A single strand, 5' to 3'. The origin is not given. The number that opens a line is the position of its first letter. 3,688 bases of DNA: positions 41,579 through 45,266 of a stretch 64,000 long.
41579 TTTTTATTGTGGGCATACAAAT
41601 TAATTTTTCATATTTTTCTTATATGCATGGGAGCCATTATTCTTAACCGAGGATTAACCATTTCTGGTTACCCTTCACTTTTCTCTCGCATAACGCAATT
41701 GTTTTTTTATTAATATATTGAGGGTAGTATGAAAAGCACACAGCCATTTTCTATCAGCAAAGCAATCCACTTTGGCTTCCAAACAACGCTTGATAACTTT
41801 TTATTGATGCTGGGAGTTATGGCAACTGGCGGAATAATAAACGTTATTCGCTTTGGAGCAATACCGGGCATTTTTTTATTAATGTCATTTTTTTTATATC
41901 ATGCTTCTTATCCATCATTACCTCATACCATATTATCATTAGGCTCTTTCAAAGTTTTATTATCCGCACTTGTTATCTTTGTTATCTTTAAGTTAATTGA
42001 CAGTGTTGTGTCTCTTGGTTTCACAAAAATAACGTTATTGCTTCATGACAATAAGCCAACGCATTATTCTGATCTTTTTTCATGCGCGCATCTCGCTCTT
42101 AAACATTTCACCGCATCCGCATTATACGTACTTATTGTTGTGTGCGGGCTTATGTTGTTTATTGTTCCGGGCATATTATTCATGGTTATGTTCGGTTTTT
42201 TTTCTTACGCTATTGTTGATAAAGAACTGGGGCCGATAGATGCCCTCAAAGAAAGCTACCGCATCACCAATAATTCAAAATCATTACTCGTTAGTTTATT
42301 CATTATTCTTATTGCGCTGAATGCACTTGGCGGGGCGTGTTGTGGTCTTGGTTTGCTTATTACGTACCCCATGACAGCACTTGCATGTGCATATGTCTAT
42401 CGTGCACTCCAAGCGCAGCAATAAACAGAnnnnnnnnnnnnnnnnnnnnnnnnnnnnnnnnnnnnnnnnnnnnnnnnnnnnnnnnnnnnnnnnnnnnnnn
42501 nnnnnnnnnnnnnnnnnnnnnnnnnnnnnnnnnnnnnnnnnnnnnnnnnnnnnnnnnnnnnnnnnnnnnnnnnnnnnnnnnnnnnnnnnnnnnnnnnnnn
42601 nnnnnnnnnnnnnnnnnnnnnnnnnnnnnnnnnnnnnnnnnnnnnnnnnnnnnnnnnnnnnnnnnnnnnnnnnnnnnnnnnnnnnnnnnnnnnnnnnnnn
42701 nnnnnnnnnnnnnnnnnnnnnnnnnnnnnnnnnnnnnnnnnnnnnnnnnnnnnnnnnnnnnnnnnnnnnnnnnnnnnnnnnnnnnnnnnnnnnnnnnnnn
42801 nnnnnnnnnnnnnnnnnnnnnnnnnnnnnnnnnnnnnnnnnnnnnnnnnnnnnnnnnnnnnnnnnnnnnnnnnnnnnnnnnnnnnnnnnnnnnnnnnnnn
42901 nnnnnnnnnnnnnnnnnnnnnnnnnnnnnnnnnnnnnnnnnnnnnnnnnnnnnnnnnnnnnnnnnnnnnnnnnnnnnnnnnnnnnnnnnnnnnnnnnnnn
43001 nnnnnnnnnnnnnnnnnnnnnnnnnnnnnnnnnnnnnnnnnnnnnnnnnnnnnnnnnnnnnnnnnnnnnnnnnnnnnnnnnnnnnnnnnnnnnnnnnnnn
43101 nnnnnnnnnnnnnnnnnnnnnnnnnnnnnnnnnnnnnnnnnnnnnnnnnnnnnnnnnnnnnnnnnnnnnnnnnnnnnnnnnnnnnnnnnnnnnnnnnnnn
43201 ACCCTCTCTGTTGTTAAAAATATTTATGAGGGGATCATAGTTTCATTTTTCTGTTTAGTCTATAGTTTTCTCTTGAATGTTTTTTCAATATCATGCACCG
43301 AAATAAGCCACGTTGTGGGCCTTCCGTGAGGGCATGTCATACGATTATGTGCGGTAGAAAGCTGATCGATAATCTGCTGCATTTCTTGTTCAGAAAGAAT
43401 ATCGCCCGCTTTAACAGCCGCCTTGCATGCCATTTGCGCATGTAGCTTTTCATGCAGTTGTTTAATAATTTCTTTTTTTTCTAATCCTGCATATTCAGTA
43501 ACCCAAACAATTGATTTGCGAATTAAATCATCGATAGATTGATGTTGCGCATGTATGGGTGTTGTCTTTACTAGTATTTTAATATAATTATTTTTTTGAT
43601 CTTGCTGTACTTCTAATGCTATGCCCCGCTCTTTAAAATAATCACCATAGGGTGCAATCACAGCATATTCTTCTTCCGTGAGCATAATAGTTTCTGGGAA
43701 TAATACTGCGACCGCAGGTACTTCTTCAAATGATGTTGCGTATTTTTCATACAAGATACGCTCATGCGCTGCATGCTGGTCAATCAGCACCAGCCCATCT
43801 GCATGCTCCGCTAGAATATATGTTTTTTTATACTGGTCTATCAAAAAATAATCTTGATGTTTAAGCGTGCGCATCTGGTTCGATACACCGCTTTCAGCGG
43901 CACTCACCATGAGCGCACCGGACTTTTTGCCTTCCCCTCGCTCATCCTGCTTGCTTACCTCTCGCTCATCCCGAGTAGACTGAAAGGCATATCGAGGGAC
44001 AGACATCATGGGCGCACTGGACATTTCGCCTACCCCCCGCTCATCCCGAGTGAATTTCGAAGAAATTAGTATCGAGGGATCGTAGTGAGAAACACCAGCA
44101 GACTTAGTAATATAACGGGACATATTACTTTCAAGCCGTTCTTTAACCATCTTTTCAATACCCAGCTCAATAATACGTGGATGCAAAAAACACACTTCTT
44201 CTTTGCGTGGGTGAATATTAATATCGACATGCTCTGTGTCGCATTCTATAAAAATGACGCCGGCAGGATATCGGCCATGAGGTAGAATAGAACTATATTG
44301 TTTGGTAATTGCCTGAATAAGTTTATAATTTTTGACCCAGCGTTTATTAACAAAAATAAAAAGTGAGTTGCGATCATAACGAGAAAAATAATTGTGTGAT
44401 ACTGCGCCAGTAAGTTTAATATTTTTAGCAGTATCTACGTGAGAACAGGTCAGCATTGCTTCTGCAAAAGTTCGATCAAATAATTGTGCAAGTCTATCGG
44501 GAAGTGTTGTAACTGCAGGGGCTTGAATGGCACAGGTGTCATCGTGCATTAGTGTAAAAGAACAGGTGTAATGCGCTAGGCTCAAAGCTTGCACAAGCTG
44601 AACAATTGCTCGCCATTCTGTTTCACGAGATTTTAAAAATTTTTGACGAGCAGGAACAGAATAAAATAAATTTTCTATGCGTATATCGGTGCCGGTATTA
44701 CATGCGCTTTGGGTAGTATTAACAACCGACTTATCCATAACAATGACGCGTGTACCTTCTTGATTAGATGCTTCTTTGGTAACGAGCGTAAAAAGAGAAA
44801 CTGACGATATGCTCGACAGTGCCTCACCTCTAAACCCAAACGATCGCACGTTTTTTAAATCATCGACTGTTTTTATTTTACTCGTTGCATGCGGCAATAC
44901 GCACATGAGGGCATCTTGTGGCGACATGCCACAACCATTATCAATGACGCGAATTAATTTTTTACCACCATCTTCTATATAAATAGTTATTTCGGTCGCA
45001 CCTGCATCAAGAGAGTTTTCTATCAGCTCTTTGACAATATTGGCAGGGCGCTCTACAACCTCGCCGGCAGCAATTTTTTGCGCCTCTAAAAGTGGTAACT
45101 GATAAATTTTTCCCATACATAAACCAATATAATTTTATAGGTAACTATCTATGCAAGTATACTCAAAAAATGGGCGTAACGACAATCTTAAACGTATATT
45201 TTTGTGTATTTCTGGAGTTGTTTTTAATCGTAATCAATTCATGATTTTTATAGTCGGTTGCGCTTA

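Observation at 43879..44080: Dispersed repeat element translated in frame inside the mutL interdomain linker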

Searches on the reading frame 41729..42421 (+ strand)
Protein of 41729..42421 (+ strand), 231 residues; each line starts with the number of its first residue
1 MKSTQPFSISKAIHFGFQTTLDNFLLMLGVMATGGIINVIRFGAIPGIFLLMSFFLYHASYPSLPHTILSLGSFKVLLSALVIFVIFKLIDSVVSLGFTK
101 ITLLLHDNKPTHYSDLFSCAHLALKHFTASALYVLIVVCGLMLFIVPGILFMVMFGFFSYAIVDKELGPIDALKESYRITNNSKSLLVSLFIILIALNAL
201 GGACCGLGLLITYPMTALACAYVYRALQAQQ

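Call 55: search_protein_families(library=pfam, proteins=[window:41729-42421:+], max_evalue=0.001)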
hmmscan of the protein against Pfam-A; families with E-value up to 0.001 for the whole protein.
window:41729-42421:+ (231 aa): 1 family
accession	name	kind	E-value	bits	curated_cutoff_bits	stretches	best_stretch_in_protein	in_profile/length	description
PF06790.16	UPF0259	-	0.00033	21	31.4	1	75-192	80-199/248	Uncharacterised protein family (UPF0259)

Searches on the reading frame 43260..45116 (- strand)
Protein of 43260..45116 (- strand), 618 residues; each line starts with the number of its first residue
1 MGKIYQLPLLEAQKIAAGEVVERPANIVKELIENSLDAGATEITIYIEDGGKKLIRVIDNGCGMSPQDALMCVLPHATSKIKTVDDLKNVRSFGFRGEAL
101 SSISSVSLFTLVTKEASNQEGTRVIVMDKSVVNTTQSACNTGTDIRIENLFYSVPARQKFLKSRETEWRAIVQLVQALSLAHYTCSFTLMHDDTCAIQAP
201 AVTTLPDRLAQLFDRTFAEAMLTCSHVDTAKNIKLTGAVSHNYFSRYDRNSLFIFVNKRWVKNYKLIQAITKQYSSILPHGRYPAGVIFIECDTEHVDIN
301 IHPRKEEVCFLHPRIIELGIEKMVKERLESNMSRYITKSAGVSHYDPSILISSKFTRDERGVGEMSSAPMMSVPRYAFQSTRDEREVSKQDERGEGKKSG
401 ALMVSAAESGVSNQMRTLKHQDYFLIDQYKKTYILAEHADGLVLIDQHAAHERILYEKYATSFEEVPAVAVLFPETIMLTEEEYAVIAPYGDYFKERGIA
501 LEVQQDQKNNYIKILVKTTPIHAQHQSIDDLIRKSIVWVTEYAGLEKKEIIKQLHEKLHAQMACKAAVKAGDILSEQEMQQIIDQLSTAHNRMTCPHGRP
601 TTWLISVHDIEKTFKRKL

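Call 10: find_encoding_contigs(protein=window:43260-45116:-, flank=10000, max_places=6)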
Protein window:43260-45116:- (618 aa): no gene with exactly this product is on record in the collection.

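Call 11: find_homologous_proteins(query=window:43263-45116:-, max_evalue=1e-20)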
Query window:43263-45116:- (618 aa): 8000 proteins with E <= 1e-20 among 8000 candidates; the best 120 are listed.
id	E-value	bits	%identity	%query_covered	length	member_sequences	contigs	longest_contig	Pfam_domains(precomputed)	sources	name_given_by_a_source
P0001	1.1e-201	689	52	100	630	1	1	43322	PF01119.26,PF08676.17,PF02518.32,PF13589.13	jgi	-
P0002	5.8e-182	624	49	100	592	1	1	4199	PF01119.26,PF08676.17,PF02518.32,PF13589.13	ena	-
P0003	5.5e-180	618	48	100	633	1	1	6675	PF01119.26,PF08676.17,PF02518.32,PF13589.13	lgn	-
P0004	3.3e-179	615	47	100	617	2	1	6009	PF01119.26,PF08676.17,PF02518.32,PF13589.13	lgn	-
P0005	3.6e-178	612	47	100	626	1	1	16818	PF01119.26,PF08676.17,PF02518.32,PF13589.13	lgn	-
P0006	1.5e-177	610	48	100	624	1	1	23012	PF01119.26,PF08676.17,PF02518.32,PF13589.13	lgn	-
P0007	2.3e-177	609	46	100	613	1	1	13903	PF01119.26,PF08676.17,PF02518.32,PF13589.13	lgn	-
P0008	6.2e-177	608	48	99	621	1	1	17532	PF01119.26,PF08676.17,PF02518.32,PF13589.13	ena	-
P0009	2.0e-176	606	47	100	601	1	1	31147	PF01119.26,PF08676.17,PF02518.32,PF13589.13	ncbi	-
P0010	2.5e-176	606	47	100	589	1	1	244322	PF01119.26,PF08676.17,PF02518.32,PF13589.13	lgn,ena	-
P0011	2.5e-176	606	47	100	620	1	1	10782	PF01119.26,PF08676.17,PF02518.32,PF13589.13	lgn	-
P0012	4.5e-176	605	46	100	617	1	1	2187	PF01119.26,PF08676.17,PF02518.32,PF13589.13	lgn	-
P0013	8.6e-176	604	48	100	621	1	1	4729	PF01119.26,PF08676.17,PF02518.32,PF13589.13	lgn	-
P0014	1.9e-175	603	47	100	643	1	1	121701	PF01119.26,PF08676.17,PF02518.32,PF13589.13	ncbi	-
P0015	1.2e-174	600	46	100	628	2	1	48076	PF01119.26,PF08676.17,PF02518.32,PF13589.13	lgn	-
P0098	2.9e-165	569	47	100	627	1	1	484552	PF01119.26,PF08676.17,PF02518.32,PF13589.13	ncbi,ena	-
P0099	3.1e-165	569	44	100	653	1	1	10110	PF01119.26,PF08676.17,PF02518.32,PF13589.13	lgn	-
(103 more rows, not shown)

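Call 14: find_encoding_contigs(protein=P0001, flank=10000, max_places=3)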
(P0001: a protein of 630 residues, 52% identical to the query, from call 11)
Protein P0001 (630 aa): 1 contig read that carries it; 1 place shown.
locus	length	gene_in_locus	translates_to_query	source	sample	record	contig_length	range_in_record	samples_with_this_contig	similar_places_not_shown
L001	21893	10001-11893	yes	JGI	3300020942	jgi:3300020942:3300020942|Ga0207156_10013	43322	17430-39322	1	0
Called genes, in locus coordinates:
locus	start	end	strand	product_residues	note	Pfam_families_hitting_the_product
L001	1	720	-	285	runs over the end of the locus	-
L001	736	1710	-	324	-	-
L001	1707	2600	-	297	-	-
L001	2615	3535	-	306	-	-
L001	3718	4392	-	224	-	PF12844:HTH_19, PF13443:HTH_26, PF01381:HTH_3, PF00717:Peptidase_S24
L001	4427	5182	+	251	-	PF01351:RNase_HII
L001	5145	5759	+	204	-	-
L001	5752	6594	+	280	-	PF02881:SRP54_N (weak), PF20720:nSTAND3 (faint), PF01656:CbiA (faint), PF00448:SRP54, PF02374:ArsA_ATPase (faint), PF13614:AAA_31 (faint)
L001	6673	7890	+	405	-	-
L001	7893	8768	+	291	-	PF17827:PrmC_N, PF01209:Ubie_methyltran (weak), PF03602:Cons_hypoth95 (weak), PF05175:MTS, PF05958:tRNA_U5-meth_tr (weak), PF06325:PrmA, PF13847:Methyltransf_31, PF13649:Methyltransf_25, +5 more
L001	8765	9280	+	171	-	-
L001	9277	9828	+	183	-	PF05137:PilN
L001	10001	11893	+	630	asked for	PF02518:HATPase_c (weak), PF13589:HATPase_c_3, PF01119:DNA_mis_repair, PF08676:MutL_C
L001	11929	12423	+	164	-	-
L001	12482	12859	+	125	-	-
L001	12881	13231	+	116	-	-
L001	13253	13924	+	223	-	-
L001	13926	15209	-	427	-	PF26146:PI-PLC_X, PF26178:Rv2075c_cat (weak)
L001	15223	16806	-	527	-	PF26146:PI-PLC_X, PF26178:Rv2075c_cat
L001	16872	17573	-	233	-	PF06790:UPF0259 (weak), PF25231:DUF7847 (weak)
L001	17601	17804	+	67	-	-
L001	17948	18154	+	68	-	-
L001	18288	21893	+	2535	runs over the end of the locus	?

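Call 40: find_encoding_contigs(protein=P0014, flank=10000, max_places=1)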
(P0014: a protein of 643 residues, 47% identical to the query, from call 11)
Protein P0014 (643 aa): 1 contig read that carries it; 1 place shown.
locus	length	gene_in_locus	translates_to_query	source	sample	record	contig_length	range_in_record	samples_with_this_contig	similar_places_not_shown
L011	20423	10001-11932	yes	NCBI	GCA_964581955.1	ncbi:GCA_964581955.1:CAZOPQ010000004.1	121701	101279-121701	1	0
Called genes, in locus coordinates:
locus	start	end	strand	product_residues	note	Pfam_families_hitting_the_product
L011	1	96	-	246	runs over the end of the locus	PF01416:PseudoU_synth_1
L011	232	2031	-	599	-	PF00009:GTP_EFTU, PF22042:EF-G_D2, PF03144:GTP_EFTU_D2, PF00679:EFG_C, PF21018:BipA_C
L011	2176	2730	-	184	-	-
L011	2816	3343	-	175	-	-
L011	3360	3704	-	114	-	-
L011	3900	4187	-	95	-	PF01084:Ribosomal_S18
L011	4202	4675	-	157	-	PF01250:Ribosomal_S6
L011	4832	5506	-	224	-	PF12844:HTH_19, PF13443:HTH_26, PF13560:HTH_31 (weak), PF01381:HTH_3, PF00717:Peptidase_S24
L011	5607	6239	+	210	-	-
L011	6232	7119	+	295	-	PF02881:SRP54_N, PF13207:AAA_17 (faint), PF13604:AAA_30 (faint), PF20720:nSTAND3 (faint), PF00448:SRP54, PF13401:AAA_22 (weak)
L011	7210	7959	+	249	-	-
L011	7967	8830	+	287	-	PF17827:PrmC_N, PF06325:PrmA, PF01209:Ubie_methyltran (weak), PF02384:N6_Mtase (weak), PF05175:MTS, PF13847:Methyltransf_31, PF08242:Methyltransf_12, PF13649:Methyltransf_25, +1 more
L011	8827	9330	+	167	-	-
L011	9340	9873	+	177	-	PF05137:PilN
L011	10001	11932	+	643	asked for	PF02518:HATPase_c (weak), PF13589:HATPase_c_3, PF01119:DNA_mis_repair, PF08676:MutL_C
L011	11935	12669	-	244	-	PF25231:DUF7847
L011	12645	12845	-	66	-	-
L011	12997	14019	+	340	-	PF01068:DNA_ligase_A_M, PF09414:RNA_ligase (weak), PF04679:DNA_ligase_A_C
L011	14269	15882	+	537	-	PF13191:AAA_16 (faint), PF12037:ATAD3_N, PF05496:RuvB_N (faint), PF00004:AAA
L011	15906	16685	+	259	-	PF00023:Ank (faint)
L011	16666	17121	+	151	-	-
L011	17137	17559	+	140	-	-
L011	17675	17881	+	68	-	-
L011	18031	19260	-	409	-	PF08240:ADH_N, PF00107:ADH_zinc_N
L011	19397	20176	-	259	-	-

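Call 41: find_encoding_contigs(protein=P0099, flank=10000, max_places=1)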
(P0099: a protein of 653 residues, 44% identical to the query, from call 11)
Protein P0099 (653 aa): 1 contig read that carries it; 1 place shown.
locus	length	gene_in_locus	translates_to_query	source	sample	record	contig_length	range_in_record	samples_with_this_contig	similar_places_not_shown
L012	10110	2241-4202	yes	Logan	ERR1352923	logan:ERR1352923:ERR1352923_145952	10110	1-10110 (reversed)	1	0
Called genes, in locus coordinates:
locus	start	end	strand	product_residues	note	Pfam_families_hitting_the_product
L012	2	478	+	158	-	?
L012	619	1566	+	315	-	PF25391:WD40_Gbeta (weak), PF23381:Beta-prop_IFT122_1st, PF25175:Beta-prop_WDR5, PF25168:Beta-prop_WDR36-Utp21_2nd (weak), PF24796:WDR55, PF24814:WD40_Prp19, PF25174:Beta-prop_THOC3, PF24807:WD40_CDC20-Fz (weak), +6 more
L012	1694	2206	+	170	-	-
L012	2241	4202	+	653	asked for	PF02518:HATPase_c, PF13589:HATPase_c_3, PF01119:DNA_mis_repair, PF08676:MutL_C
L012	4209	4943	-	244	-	PF06790:UPF0259, PF25231:DUF7847 (weak)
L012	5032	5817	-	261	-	PF21088:MS_channel_1st, PF00924:MS_channel_2nd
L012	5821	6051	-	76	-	-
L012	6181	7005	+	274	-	PF00106:adh_short, PF08659:KR, PF13561:adh_short_C2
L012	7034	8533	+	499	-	PF04244:DPRP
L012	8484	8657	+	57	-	-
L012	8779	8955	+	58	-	-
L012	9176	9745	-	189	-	PF12796:Ank_2, PF13606:Ank_3 (faint), PF13857:Ank_5, PF00023:Ank (weak), PF13637:Ank_4, PF12796:Ank_2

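Call 42: find_encoding_contigs(protein=P0098, flank=10000, max_places=1)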
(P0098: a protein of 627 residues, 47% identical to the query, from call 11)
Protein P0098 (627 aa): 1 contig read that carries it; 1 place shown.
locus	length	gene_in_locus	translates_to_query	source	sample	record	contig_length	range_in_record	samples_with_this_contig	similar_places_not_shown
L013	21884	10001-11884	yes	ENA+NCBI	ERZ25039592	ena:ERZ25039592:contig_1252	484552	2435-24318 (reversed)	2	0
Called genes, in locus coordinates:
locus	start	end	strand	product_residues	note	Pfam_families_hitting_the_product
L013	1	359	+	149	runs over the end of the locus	PF00096:zf-C2H2 (faint), PF13894:zf-C2H2_4 (faint), PF13465:zf-H2C2_2 (weak)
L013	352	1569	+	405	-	PF16278:zf-C2HE (faint), PF00096:zf-C2H2 (faint), PF02150:Zn_ribbon_RPB9 (faint), PF13894:zf-C2H2_4 (faint), PF13909:zf-H2C2_5 (faint), PF23223:zf-C2H2_ZNF462 (faint), PF24540:zf-C2H2_REST (faint), PF13465:zf-H2C2_2 (weak)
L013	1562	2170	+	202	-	-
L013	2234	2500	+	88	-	PF09386:ParD (weak)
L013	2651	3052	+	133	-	-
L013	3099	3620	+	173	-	PF13894:zf-C2H2_4 (faint), PF13909:zf-H2C2_5 (faint), PF23611:zf-C2H2_16 (faint), PF13465:zf-H2C2_2, PF00096:zf-C2H2 (weak)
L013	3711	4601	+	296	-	PF02881:SRP54_N, PF20720:nSTAND3 (faint), PF13401:AAA_22 (weak), PF00448:SRP54, PF01656:CbiA (weak), PF02374:ArsA_ATPase (faint), PF13614:AAA_31 (faint)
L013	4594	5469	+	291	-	-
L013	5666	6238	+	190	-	-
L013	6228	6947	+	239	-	PF08843:AbiEii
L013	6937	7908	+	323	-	PF01170:UPF0020 (weak), PF01209:Ubie_methyltran (weak), PF02384:N6_Mtase (weak), PF06325:PrmA, PF05175:MTS, PF13847:Methyltransf_31, PF08242:Methyltransf_12, PF13649:Methyltransf_25, +5 more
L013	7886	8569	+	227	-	-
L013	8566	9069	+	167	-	-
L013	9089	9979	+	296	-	-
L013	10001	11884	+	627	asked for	PF02518:HATPase_c (weak), PF13589:HATPase_c_3, PF01119:DNA_mis_repair, PF08676:MutL_C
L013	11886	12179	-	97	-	-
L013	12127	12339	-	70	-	-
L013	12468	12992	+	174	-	PF03729:DUF308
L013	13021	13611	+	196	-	-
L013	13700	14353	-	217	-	-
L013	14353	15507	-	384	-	-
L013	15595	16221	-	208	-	PF06790:UPF0259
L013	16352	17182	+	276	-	-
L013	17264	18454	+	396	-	PF01566:Nramp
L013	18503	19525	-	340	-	PF01435:Peptidase_M48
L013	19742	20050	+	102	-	-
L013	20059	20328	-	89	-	-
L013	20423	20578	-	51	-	-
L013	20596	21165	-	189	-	-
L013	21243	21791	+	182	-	PF04343:DUF488, PF22751:DUF488-N3a (weak)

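Call 55: search_protein_families(library=pfam, proteins=[window:43263-45116:-], max_evalue=0.001)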
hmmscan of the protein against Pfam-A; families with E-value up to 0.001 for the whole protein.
window:43263-45116:- (618 aa): 4 families
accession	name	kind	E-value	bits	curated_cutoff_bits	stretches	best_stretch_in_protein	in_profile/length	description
PF01119.25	DNA_mis_repair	-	3.6e-28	98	26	1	210-328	2-118/119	DNA mismatch repair protein, C-terminal domain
PF08676.16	MutL_C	-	4.3e-28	98.2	25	1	427-573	2-141/142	MutL C terminal dimerisation domain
PF13589.12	HATPase_c_3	-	2e-14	54.2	25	1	26-125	5-103/137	Histidine kinase-, DNA gyrase B-, and HSP90-like ATPase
PF02518.31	HATPase_c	-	1.4e-07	32.4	26.4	1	22-70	4-55/111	Histidine kinase-, DNA gyrase B-, and HSP90-like ATPase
